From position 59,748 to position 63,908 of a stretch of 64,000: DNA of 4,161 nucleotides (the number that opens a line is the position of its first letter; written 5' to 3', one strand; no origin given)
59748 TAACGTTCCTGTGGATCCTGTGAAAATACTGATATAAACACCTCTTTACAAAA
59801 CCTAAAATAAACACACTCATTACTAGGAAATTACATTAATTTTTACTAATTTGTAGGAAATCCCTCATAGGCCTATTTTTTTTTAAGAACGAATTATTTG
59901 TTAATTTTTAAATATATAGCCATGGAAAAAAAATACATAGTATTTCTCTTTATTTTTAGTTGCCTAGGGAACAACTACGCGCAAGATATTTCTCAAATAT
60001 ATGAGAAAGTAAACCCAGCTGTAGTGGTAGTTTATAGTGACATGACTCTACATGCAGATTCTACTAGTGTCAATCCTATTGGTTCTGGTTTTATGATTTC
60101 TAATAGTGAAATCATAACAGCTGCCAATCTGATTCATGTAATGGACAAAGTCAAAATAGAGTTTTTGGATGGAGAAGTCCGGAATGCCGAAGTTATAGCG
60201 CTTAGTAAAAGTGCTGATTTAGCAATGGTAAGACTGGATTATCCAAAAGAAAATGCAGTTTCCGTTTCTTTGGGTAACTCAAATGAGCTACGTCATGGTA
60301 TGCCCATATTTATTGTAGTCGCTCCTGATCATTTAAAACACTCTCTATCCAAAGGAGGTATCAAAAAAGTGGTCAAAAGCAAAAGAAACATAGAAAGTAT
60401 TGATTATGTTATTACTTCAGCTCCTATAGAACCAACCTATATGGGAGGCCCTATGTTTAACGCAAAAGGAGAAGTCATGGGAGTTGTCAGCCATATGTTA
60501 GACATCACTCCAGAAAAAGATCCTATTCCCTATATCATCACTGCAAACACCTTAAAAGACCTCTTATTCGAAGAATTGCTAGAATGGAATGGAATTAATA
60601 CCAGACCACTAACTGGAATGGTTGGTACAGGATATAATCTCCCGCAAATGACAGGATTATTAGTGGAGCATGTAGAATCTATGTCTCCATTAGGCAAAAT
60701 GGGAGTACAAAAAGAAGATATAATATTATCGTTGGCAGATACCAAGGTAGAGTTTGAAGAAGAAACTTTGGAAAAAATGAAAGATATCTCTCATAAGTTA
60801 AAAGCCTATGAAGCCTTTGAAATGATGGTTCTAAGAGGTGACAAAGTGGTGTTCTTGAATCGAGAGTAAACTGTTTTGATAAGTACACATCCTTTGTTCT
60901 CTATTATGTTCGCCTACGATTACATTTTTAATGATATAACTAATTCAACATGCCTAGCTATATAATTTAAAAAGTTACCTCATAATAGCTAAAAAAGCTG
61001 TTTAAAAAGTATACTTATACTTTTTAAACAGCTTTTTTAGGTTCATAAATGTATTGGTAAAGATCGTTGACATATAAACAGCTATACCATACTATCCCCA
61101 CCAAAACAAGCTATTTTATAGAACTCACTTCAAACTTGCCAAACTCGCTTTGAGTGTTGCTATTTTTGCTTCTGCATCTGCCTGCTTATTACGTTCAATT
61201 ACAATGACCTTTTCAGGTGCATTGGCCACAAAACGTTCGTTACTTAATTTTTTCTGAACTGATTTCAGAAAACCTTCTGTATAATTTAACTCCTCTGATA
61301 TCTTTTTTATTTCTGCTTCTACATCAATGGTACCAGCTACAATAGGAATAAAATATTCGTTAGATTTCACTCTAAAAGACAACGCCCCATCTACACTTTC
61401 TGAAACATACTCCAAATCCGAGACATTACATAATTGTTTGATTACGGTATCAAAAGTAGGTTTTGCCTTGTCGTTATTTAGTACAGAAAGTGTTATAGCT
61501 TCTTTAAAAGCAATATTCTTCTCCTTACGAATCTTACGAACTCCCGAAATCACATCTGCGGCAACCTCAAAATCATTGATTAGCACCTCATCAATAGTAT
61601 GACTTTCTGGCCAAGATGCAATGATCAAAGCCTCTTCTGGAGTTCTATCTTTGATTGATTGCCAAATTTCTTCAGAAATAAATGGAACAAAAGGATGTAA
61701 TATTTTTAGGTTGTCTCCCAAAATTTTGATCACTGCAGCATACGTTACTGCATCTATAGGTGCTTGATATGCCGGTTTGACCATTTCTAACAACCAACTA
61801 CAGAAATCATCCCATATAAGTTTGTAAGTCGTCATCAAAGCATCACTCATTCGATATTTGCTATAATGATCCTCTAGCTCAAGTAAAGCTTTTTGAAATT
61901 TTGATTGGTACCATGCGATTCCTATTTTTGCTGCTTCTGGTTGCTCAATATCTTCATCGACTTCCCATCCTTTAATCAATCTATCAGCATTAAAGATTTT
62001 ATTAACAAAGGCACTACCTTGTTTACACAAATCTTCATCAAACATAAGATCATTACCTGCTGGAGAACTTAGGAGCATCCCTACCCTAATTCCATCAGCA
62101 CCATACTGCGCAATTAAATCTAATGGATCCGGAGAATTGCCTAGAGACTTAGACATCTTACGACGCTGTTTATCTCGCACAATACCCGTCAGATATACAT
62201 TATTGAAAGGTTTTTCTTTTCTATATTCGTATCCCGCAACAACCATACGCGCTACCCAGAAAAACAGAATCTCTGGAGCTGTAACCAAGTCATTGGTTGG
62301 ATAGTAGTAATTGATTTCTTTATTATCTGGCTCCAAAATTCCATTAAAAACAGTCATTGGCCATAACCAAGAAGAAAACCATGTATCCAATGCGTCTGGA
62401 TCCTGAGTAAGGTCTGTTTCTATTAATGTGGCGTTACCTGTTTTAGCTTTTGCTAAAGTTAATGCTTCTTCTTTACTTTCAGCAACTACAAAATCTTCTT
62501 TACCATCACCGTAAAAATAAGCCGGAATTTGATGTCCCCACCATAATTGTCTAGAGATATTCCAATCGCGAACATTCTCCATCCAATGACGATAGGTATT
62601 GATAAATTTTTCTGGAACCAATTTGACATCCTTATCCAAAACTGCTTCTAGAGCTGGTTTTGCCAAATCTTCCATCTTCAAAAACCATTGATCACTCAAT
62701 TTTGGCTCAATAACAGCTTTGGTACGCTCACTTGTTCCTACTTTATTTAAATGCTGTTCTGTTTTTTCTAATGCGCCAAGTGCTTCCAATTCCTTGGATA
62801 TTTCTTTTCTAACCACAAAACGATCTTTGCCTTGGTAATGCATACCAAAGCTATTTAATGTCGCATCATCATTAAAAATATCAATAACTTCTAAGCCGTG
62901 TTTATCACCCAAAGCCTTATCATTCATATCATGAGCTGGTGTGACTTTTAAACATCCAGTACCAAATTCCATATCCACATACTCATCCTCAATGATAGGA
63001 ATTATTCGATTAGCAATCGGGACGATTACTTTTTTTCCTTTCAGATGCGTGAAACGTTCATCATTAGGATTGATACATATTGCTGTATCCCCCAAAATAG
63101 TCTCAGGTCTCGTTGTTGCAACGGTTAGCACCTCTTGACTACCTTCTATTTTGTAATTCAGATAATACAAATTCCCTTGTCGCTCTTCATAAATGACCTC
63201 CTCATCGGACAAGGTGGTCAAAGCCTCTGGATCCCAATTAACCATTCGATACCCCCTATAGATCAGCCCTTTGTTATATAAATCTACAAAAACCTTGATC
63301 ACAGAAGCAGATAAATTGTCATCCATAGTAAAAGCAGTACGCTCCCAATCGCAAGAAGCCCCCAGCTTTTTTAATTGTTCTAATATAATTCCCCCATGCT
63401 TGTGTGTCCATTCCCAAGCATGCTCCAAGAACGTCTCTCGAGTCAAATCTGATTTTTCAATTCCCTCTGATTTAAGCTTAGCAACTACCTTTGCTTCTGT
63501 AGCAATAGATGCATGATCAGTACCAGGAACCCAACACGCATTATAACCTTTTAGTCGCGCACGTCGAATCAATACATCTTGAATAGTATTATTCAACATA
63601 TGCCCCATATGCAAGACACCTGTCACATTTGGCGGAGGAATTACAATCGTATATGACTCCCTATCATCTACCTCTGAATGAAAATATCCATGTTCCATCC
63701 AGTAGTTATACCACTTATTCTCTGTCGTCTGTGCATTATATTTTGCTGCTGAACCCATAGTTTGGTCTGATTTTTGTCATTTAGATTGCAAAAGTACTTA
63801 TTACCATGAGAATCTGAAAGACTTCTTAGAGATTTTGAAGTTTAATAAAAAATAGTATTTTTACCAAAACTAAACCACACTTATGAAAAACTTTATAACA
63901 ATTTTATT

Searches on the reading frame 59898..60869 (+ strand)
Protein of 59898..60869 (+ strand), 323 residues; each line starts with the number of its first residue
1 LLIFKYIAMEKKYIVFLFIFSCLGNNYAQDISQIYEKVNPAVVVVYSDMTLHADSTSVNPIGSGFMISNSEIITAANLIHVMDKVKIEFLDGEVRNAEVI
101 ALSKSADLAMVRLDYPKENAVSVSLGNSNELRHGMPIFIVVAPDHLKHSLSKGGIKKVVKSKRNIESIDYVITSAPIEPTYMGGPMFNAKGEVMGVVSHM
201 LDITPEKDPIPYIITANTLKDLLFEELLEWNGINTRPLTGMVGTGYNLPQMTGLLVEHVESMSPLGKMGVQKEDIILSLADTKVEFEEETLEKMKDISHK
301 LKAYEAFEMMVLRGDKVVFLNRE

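Call 57: search_protein_families(library=pfam, proteins=[window:59898-60869:+], max_evalue=0.00001)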
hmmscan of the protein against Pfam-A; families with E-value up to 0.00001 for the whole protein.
window:59898-60869:+ (323 aa): 1 family
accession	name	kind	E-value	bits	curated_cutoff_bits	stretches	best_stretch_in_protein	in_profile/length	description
PF13365.12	Trypsin_2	-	3.2e-18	67.3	27.6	1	62-196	1-144/144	Trypsin-like peptidase domain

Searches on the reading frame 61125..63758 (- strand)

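Call 57: search_protein_families(library=pfam, proteins=[window:61125-63758:-], max_evalue=0.00001)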
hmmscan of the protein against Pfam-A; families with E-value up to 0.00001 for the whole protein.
window:61125-63758:- (877 aa): 5 families
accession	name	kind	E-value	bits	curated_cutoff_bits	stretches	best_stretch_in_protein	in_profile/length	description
PF00133.28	tRNA-synt_1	-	1e-123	413.7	22.7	1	15-573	1-413/414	tRNA synthetases class I (I, L, M and V)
PF08264.19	Anticodon_1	-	7.2e-30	104.3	25.1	1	616-754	3-143/148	Anticodon-binding domain of tRNA ligase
PF09334.17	tRNA-synt_1g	-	4.4e-17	62.4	20.1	1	41-188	6-135/391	tRNA synthetases class I (M)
PF10458.14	Val_tRNA-synt_C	-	6e-12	46.1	25.9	1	812-877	1-66/66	Valyl tRNA synthetase tRNA binding arm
PF13603.12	tRNA-synt_1_2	-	3.5e-11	43.4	25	1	240-298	85-143/185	Leucyl-tRNA synthetase, editing domain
